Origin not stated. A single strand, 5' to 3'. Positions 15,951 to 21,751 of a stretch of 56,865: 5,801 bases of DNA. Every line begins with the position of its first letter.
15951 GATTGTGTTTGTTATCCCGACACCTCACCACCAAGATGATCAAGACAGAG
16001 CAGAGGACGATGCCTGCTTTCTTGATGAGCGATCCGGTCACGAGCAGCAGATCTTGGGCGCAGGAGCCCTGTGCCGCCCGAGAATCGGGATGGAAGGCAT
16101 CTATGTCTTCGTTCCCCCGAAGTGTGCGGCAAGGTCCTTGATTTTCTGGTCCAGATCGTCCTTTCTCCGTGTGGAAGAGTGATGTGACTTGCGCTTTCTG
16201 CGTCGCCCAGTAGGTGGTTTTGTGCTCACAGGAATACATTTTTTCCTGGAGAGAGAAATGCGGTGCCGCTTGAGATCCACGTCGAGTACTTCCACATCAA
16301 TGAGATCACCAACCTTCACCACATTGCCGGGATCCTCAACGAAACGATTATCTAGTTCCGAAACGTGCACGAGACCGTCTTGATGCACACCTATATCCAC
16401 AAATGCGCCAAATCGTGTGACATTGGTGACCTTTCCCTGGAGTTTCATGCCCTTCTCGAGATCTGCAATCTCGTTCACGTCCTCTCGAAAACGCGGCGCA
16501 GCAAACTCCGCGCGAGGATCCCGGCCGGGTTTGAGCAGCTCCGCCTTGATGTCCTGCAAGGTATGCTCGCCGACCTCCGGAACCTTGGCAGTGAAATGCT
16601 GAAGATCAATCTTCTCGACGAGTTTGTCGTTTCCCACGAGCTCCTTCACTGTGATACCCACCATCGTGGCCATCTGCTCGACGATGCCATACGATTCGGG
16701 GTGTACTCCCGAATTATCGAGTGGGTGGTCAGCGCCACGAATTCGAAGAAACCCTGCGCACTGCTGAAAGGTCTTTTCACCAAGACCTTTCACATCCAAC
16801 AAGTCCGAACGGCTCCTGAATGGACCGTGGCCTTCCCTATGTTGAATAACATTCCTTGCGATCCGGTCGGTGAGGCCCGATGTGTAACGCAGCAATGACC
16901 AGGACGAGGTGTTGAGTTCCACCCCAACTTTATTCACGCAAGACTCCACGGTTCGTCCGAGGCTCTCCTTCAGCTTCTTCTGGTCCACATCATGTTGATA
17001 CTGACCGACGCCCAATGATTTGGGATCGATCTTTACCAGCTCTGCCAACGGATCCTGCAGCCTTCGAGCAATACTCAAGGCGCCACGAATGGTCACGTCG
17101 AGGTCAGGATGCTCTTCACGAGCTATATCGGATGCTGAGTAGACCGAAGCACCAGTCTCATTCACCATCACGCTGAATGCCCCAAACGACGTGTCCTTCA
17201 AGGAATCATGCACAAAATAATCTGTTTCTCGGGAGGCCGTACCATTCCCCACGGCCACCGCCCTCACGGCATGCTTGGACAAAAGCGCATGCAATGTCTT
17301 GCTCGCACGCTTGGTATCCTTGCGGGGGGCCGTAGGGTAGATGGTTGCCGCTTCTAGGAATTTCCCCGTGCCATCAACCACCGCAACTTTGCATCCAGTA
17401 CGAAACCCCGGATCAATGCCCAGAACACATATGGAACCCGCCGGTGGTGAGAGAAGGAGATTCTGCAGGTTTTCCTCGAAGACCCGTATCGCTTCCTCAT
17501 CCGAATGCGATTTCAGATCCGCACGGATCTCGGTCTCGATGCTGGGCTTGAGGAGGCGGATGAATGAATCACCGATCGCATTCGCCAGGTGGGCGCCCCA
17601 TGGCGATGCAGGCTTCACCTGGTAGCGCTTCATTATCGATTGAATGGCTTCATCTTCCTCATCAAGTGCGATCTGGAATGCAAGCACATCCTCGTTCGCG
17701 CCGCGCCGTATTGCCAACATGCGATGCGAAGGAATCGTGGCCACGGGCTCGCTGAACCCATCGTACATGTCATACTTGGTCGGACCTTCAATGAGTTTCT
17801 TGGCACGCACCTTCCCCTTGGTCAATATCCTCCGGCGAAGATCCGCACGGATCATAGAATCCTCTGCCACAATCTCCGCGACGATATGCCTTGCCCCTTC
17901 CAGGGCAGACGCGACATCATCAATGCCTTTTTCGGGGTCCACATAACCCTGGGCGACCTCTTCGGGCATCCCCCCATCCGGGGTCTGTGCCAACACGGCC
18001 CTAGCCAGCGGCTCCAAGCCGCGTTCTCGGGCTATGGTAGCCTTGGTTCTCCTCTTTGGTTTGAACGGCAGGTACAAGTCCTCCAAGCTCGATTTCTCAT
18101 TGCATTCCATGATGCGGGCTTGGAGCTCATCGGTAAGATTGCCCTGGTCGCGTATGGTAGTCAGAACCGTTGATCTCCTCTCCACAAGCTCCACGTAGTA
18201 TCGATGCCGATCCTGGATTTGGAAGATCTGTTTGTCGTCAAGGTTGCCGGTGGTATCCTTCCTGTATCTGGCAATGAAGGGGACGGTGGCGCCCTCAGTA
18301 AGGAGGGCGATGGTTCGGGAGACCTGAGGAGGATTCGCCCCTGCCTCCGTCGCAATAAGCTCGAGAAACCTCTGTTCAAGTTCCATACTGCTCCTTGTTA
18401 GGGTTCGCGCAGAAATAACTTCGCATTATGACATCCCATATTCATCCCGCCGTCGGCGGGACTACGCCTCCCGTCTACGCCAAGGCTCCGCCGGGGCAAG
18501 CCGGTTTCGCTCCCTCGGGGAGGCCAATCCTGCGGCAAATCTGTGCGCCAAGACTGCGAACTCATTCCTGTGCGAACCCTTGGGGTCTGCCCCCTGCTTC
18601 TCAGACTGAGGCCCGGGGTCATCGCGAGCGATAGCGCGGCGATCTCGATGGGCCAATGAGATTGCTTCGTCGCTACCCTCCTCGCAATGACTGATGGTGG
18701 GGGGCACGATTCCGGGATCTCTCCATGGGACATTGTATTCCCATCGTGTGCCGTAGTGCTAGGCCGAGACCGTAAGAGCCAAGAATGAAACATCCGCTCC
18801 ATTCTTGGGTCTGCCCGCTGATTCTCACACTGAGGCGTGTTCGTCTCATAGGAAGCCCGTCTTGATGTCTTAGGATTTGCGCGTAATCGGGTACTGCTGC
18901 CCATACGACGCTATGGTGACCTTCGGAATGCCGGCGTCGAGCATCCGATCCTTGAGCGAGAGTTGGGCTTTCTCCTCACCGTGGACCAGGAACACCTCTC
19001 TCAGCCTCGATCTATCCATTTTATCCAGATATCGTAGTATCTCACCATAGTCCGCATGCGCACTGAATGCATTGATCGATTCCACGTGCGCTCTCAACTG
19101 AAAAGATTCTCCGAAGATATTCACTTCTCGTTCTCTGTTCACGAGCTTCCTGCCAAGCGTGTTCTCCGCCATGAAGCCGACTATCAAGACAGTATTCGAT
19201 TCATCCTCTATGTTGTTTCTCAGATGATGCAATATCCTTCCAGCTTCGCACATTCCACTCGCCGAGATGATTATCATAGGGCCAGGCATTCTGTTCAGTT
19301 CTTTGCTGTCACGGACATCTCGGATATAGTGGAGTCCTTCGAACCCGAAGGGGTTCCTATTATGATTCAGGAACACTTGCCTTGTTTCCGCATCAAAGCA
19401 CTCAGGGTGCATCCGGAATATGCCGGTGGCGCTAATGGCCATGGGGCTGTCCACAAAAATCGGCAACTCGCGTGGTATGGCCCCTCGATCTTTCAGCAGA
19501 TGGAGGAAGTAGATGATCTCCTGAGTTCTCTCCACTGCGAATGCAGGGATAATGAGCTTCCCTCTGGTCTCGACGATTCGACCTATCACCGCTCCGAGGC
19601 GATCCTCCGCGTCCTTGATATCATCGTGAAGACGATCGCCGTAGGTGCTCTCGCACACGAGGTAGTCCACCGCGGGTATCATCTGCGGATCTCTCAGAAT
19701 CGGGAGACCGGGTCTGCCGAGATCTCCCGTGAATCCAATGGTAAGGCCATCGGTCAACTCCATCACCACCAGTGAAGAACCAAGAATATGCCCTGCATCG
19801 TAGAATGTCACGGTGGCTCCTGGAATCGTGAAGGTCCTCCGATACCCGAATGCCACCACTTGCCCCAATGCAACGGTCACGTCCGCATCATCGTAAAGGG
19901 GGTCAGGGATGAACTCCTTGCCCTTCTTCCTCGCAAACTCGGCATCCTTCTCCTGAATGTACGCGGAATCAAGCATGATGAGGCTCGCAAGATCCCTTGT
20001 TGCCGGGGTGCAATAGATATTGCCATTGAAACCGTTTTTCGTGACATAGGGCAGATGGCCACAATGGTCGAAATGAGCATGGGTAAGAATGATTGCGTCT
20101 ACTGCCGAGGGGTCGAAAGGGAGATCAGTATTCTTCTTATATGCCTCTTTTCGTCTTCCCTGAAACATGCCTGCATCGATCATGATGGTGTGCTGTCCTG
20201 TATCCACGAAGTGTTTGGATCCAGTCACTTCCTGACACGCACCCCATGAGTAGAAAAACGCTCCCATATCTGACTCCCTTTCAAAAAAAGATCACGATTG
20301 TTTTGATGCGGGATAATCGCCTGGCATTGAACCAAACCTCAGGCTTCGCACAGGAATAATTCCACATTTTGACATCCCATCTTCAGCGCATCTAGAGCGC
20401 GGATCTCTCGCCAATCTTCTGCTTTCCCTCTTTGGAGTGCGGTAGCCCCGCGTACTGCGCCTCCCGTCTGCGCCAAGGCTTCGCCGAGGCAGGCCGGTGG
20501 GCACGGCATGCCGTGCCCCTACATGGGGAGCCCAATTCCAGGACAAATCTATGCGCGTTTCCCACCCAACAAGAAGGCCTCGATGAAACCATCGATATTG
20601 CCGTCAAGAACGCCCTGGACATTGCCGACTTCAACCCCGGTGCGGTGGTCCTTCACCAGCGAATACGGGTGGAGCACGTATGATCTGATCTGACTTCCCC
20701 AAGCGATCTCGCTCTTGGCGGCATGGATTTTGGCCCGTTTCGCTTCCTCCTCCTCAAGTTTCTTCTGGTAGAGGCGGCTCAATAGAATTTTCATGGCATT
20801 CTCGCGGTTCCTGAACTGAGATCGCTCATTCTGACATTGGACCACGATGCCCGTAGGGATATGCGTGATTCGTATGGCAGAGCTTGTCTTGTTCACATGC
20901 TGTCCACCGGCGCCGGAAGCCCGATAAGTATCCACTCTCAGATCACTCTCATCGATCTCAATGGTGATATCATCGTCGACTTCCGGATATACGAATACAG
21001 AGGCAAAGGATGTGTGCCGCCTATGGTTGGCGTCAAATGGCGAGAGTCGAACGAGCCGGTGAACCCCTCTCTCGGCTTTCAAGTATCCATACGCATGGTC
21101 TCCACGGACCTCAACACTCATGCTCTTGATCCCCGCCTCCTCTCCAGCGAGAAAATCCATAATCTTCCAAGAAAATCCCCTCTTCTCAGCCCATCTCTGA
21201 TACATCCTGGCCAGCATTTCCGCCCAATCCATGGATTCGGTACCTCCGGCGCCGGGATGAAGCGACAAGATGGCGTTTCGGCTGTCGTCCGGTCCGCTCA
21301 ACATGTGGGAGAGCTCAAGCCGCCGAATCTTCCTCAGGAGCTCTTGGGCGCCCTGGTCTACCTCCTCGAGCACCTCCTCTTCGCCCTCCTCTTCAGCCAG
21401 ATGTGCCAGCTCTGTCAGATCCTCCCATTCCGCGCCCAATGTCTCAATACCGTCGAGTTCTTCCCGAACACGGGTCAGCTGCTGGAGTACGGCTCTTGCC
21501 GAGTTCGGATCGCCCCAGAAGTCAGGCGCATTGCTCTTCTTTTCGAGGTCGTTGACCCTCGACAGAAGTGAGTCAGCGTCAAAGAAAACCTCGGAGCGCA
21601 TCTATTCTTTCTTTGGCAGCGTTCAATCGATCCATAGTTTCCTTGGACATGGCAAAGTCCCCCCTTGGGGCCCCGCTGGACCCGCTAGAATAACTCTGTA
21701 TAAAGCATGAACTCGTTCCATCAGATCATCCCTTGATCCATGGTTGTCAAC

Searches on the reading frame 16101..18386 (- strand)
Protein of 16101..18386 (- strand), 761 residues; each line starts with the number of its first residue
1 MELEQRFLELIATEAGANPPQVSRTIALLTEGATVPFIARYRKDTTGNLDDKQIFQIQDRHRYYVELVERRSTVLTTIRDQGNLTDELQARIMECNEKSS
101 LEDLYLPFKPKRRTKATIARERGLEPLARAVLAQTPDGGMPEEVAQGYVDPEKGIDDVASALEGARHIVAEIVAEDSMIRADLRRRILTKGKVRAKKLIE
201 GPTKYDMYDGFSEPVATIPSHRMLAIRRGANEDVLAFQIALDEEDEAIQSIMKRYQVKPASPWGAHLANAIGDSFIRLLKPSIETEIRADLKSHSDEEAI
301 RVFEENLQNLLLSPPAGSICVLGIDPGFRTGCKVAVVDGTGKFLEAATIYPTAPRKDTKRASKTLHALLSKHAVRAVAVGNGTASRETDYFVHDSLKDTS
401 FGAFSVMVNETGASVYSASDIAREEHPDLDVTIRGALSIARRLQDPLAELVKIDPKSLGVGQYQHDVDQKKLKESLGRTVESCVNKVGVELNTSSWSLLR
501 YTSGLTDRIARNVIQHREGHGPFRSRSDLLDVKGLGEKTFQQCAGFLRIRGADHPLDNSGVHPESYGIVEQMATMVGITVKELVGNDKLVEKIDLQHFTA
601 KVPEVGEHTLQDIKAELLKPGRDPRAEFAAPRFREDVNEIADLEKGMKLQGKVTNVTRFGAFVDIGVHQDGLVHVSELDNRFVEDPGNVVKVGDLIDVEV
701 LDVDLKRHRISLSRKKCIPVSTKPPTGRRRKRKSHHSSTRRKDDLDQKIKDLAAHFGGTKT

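Call 22: search_protein_families(library=pfam, proteins=[window:16101-18386:-])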
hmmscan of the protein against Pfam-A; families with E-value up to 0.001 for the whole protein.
window:16101-18386:- (761 aa): 9 families
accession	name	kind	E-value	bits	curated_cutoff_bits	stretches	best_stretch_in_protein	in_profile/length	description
PF16921.10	Tex_YqgF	-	1.9e-51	174.2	27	1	320-444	2-126/126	Tex protein YqgF-like domain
PF22706.1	Tex_central_region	-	4.2e-32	112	27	1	140-303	5-178/178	Tex central region-like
PF09371.15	Tex_N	-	3.4e-26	91.2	32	1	6-78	2-74/75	Tex-like protein N-terminal domain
PF12836.13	HHH_3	-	4.5e-26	91.2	27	1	484-548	1-65/65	Helix-hairpin-helix motif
PF17674.7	HHH_9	-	4e-24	85.7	23.1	1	554-625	1-70/70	HHH domain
PF00575.29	S1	-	8.6e-23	81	22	1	643-715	2-74/74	S1 RNA binding domain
PF14635.12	HHH_7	-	7.9e-09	36.3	27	1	456-549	4-103/104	Helix-hairpin-helix motif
PF14639.11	YqgF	-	3.5e-06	27.3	35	1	335-451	24-147/150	Holliday-junction resolvase-like of SPT6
PF23459.1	S1_RRP5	-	5.2e-05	24.2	27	1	643-713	1-71/72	RRP5 S1 domain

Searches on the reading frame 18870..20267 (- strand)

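Call 24: search_protein_families(library=pfam, proteins=[window:18870-20267:-])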
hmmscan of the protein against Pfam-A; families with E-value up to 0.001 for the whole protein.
window:18870-20267:- (465 aa): 5 families
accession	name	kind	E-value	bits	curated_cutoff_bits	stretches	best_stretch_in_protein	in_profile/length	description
PF10996.14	Beta-Casp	-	4.4e-42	143.9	27.7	1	248-375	1-120/120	Beta-Casp domain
PF00753.33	Lactamase_B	-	4.7e-15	56.5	22.7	1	20-194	10-161/196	Metallo-beta-lactamase superfamily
PF07521.17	RMMBL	-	2e-13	50.5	21.6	1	391-448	4-59/63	Zn-dependent metallo-hydrolase RNA specificity domain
PF16661.11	Lactamase_B_6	-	6.1e-08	32.7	27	1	24-166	5-146/193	Metallo-beta-lactamase superfamily domain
PF12706.13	Lactamase_B_2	-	2.1e-07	31.2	27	1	26-92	1-68/200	Beta-lactamase superfamily domain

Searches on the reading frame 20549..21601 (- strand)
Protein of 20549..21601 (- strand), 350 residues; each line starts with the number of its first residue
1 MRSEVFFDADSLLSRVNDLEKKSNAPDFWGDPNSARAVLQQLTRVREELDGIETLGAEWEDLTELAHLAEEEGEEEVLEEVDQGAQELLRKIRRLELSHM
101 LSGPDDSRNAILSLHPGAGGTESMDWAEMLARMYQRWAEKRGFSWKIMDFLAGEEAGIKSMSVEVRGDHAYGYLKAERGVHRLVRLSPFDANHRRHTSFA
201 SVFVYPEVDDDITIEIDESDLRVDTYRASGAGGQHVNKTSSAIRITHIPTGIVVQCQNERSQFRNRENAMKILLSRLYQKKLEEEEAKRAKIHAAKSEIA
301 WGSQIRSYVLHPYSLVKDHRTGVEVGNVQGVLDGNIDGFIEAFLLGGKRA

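Call 24: search_protein_families(library=pfam, proteins=[window:20549-21601:-])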
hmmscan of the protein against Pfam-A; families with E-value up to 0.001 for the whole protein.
window:20549-21601:- (350 aa): 2 families
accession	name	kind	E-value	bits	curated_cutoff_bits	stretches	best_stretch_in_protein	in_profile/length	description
PF03462.23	PCRF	-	6e-56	189.8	24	1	14-202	3-194/194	PCRF domain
PF00472.26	RF-1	-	1.3e-45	154.5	35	1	210-320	1-116/116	RF-1 domain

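Call 74: list_cluster_members(proteins=[P0121, window:20549-21601:-, window:16101-18386:-, window:39854-40618:-, window:3162-4271:+, window:2134-3165:+, window:1652-2137:+, window:26241-27014:-, window:21623-22282:-, window:50303-51337:+])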
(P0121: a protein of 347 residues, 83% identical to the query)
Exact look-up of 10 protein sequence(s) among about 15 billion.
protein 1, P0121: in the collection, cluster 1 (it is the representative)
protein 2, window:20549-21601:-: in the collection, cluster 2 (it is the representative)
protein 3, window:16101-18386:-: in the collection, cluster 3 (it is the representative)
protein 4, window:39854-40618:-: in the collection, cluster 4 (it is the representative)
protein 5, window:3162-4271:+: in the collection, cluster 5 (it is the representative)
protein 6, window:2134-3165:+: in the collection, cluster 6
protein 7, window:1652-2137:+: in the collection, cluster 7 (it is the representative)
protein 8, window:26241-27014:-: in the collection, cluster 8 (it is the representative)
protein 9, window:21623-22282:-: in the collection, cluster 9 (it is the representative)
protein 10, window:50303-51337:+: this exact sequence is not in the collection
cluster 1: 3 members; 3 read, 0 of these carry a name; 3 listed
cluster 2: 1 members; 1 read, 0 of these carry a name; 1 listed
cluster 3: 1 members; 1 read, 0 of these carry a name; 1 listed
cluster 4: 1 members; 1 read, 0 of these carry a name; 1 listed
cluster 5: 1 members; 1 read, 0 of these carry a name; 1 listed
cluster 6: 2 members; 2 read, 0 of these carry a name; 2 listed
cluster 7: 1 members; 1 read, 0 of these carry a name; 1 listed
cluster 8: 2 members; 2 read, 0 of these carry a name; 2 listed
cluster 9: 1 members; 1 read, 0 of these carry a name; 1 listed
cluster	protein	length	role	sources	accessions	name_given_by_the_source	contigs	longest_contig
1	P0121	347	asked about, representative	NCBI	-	-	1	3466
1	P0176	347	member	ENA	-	-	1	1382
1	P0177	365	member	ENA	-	-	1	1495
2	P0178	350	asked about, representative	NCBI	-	-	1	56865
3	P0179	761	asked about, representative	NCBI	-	-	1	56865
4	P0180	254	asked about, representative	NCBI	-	-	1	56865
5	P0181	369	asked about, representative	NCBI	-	-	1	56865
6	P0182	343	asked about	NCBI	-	-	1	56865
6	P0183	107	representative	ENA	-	-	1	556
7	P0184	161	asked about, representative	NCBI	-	-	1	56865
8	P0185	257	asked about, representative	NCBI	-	-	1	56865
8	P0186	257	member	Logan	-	-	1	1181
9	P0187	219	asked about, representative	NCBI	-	-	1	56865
